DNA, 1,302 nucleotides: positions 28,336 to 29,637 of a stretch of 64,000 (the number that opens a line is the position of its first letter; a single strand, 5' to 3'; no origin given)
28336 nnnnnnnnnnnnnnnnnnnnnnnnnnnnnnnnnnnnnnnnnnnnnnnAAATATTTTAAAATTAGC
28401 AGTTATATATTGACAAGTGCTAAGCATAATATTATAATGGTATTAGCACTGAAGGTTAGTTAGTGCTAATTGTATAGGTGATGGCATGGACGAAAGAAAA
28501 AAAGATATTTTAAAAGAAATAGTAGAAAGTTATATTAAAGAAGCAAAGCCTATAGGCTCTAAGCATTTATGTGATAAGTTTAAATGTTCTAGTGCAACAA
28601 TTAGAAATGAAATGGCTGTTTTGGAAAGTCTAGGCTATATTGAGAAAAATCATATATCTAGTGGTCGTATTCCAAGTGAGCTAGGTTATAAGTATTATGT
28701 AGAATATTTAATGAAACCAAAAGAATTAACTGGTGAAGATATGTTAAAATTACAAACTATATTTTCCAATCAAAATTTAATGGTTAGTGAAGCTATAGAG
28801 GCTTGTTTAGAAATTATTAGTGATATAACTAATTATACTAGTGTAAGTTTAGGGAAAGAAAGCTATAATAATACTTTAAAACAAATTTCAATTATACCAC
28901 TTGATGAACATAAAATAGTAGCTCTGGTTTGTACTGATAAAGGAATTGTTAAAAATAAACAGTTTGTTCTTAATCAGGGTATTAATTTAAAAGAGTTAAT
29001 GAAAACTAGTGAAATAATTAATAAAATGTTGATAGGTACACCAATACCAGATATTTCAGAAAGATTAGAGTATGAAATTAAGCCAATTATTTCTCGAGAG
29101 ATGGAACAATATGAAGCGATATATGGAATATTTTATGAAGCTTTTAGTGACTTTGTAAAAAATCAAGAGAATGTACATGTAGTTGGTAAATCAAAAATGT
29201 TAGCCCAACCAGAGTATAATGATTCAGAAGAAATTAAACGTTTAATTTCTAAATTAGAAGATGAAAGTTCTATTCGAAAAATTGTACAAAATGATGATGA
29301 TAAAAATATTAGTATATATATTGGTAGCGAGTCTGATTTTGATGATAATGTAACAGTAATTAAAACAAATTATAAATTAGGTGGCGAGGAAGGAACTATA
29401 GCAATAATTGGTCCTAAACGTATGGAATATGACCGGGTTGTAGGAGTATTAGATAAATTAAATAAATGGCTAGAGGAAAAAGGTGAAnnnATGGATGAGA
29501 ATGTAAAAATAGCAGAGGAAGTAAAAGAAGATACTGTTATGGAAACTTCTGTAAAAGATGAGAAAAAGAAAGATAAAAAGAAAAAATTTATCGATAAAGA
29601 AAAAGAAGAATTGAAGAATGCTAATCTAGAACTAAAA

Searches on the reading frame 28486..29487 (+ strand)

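Call 68: search_protein_families(library=pfam, proteins=[window:28486-29487:+], max_evalue=0.00001)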
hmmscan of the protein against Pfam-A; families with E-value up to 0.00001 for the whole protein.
window:28486-29487:+ (334 aa): 2 families
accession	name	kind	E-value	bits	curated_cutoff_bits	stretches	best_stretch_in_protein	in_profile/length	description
PF01628.27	HrcA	-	1.4e-49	169.4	22.2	1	103-319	3-215/215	HrcA protein C terminal domain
PF03444.21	HrcA_DNA-bdg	-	1.1e-07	31.8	21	1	5-54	6-55/79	Winged helix-turn-helix transcription repressor, HrcA DNA-binding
